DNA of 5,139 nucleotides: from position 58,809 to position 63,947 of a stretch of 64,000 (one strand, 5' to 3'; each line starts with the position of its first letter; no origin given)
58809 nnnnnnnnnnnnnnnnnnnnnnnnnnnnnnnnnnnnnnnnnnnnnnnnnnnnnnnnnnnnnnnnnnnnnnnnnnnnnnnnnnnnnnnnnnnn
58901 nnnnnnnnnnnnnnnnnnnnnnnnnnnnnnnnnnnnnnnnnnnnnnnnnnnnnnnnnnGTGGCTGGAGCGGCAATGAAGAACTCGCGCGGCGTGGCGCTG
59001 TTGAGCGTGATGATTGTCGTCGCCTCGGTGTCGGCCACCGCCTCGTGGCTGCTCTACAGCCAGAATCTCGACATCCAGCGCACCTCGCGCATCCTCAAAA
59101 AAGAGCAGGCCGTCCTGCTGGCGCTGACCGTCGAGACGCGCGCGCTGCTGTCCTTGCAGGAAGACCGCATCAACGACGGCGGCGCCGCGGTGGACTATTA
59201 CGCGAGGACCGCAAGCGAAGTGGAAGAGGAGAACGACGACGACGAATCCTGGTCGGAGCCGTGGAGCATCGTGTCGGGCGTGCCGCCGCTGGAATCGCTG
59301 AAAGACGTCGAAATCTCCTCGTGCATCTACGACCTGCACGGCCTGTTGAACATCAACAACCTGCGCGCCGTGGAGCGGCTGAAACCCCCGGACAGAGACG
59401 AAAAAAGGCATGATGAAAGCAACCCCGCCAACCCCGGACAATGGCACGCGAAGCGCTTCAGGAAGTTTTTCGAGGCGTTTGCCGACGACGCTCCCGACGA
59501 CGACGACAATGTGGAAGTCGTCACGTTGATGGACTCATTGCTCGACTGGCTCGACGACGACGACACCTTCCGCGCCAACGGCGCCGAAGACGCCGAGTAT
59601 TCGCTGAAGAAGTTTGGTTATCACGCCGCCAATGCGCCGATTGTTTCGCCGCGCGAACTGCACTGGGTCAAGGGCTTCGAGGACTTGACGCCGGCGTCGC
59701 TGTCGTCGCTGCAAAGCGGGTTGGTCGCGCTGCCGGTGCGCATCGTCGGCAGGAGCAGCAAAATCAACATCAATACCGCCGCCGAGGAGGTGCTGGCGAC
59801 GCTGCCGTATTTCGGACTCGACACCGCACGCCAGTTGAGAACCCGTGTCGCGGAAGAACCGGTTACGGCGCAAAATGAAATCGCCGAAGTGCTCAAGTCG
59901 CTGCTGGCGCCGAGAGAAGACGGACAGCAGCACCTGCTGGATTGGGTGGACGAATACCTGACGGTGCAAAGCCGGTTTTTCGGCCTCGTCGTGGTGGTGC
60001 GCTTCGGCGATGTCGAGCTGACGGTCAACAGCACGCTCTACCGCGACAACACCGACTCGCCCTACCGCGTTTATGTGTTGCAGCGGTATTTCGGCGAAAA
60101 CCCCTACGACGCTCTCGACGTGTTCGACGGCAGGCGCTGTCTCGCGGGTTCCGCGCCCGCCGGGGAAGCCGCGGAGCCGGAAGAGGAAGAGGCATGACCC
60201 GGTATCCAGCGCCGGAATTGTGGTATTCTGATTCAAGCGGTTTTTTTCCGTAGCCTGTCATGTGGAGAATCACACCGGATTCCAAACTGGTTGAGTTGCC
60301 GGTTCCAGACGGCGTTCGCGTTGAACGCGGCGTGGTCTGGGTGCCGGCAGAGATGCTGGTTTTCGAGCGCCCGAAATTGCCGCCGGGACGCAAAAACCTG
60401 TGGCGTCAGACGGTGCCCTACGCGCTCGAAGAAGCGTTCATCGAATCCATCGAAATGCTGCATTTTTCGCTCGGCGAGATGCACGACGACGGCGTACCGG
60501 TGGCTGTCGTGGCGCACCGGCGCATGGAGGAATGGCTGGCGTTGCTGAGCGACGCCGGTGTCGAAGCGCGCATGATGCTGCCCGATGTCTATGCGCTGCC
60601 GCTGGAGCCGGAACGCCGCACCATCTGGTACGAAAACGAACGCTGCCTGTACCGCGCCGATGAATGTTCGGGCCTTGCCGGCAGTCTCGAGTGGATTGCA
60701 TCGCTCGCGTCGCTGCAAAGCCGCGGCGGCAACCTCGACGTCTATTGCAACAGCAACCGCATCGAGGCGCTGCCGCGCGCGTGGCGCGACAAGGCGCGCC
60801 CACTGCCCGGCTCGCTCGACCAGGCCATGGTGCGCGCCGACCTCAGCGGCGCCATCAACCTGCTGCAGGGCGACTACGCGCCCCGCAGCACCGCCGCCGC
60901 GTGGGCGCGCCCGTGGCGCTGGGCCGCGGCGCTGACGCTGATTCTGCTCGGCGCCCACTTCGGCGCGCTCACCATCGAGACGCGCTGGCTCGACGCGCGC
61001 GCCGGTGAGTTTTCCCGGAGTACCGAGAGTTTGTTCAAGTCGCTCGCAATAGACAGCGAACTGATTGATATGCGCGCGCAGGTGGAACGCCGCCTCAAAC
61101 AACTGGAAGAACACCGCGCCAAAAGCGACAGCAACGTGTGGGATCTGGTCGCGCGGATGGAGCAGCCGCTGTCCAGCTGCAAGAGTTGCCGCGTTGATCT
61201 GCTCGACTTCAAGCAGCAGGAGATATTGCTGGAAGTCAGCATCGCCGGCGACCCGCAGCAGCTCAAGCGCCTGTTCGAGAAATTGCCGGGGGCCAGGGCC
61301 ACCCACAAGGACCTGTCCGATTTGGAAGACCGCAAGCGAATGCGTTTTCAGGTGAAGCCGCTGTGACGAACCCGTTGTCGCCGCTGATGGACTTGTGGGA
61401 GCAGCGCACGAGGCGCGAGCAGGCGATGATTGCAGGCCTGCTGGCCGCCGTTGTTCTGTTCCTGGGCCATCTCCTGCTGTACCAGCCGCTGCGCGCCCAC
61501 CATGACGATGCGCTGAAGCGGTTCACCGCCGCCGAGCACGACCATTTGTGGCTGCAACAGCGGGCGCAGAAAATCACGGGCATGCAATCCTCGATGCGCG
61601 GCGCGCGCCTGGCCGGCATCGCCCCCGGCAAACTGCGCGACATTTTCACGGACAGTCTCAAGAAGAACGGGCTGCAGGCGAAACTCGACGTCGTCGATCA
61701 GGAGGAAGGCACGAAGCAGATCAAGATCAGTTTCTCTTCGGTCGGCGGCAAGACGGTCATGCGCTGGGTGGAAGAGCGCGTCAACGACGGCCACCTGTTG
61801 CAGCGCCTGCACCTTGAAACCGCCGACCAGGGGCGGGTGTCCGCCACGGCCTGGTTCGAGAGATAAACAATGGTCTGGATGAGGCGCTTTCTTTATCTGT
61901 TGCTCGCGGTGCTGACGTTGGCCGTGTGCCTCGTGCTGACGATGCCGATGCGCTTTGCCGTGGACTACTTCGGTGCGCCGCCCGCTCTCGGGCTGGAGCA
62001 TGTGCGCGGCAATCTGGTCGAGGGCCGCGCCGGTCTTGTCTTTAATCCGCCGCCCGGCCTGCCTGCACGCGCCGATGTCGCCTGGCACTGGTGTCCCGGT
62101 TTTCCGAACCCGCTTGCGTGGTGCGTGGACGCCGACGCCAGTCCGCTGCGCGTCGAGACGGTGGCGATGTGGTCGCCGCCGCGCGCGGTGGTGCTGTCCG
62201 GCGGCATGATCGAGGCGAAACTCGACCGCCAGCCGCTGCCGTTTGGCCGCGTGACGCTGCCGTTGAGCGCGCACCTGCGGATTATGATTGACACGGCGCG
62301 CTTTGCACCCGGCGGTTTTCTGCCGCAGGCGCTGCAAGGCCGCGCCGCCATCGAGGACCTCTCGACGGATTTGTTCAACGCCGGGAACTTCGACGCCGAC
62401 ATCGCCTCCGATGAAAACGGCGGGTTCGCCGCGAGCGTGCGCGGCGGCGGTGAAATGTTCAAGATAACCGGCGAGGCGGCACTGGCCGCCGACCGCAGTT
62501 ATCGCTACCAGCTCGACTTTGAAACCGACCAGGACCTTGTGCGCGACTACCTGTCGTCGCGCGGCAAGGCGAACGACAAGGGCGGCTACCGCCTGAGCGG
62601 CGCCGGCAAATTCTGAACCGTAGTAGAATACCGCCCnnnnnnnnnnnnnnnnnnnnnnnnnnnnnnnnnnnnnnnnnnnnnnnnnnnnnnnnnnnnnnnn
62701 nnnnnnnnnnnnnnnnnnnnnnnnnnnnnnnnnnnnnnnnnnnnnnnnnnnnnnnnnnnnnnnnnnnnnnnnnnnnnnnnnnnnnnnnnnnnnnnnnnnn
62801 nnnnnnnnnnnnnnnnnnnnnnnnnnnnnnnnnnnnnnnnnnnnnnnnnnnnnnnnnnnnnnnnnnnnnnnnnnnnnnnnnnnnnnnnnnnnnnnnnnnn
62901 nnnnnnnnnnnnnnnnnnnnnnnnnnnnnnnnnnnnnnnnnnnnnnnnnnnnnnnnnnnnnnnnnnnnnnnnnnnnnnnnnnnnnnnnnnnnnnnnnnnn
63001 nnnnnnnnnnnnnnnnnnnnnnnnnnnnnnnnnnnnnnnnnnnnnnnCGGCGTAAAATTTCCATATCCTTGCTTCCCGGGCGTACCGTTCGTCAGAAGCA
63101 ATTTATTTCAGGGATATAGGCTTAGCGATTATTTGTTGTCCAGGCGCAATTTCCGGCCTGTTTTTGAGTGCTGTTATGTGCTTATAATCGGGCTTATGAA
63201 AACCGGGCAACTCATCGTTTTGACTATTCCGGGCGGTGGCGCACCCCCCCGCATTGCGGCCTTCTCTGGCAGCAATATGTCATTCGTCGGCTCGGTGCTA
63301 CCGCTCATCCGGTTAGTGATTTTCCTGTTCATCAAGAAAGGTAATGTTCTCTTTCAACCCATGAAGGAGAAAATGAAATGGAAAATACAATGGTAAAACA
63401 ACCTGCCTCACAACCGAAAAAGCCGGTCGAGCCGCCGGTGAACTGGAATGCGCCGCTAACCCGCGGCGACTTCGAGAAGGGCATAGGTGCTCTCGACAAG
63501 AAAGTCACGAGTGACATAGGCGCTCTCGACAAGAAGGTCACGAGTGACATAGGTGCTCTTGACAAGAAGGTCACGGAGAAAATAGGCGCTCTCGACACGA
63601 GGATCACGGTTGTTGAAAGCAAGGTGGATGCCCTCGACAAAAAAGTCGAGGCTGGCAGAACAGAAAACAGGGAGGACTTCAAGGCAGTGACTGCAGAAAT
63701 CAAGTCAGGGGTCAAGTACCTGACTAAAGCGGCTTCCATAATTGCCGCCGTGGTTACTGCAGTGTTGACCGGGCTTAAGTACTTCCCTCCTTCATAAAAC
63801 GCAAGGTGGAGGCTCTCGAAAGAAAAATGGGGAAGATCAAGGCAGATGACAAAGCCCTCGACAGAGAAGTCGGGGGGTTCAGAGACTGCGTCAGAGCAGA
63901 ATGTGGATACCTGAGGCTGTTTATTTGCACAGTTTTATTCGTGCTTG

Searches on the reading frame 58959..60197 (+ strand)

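Call 20: search_protein_families(library=pfam, proteins=[window:58959-60197:+], max_evalue=0.0001)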
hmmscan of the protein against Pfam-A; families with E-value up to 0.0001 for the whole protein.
window:58959-60197:+ (412 aa): 1 family
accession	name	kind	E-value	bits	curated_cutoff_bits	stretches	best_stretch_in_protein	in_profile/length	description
PF21687.3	T2SSK_1st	-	4.1e-14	53.7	26.2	1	129-251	2-98/107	Type II secretion system (T2SS), protein K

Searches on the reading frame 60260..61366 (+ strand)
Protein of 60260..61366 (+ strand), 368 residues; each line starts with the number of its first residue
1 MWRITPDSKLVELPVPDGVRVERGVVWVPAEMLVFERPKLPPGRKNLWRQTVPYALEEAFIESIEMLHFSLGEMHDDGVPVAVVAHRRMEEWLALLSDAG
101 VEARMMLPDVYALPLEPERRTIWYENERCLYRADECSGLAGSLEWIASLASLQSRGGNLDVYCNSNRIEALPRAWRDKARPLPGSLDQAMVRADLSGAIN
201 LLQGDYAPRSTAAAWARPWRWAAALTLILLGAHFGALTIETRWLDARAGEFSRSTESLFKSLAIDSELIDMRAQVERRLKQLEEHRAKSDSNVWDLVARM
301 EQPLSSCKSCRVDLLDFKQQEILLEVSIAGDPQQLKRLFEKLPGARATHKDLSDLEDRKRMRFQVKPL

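Call 20: search_protein_families(library=pfam, proteins=[window:60260-61366:+], max_evalue=0.0001)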
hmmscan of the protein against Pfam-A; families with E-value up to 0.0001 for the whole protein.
window:60260-61366:+ (368 aa): 1 family
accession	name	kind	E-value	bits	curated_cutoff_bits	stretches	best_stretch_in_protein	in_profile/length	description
PF05134.19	T2SSL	-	1.1e-30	107.3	25.5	1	25-209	50-231/231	Type II secretion system (T2SS), protein L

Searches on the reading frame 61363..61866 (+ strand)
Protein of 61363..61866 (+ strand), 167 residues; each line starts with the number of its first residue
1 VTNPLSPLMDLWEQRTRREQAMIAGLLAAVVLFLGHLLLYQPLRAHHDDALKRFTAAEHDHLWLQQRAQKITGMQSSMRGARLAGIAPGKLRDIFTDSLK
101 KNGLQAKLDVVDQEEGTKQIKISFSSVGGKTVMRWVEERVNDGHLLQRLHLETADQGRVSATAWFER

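Call 20: search_protein_families(library=pfam, proteins=[window:61363-61866:+], max_evalue=0.0001)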
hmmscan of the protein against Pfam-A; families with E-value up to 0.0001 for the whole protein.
window:61363-61866:+ (167 aa): 1 family
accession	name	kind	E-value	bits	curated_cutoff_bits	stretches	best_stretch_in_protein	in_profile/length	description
PF04612.17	T2SSM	-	7.9e-20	72.1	27.8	1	7-165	3-156/160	Type II secretion system (T2SS), protein M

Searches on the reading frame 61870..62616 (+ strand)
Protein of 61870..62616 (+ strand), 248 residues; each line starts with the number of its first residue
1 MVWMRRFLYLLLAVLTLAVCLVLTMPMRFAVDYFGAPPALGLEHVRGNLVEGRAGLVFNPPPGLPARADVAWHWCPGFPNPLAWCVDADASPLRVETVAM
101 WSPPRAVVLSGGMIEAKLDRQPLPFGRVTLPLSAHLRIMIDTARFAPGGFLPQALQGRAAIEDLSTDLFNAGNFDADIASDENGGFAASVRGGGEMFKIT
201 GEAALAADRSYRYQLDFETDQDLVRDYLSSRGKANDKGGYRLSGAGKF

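Call 20: search_protein_families(library=pfam, proteins=[window:61870-62616:+], max_evalue=0.0001)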
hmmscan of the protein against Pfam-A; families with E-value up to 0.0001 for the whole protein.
window:61870-62616:+ (248 aa): 1 family
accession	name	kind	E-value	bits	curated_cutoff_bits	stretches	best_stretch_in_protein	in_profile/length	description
PF01203.25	T2SSN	-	5.3e-11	43.4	29.6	1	39-242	2-210/211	Type II secretion system (T2SS), protein N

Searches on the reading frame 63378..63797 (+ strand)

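Call 63: search_protein_families(library=ncbifam, proteins=[window:63378-63797:+], max_evalue=0.1)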
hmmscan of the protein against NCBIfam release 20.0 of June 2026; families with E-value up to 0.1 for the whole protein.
window:63378-63797:+ (139 aa): 2 families
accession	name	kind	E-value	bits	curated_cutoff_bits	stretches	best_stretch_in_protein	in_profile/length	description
NF047388.1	SA1320_fam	subfamily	0.02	13.3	230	1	32-134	450-559/644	SA1320 family protein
NF038218.1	IcmG_DotF_IVB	equivalog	0.076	12.7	200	1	7-93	94-185/266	type IVB secretion system protein IcmG/DotF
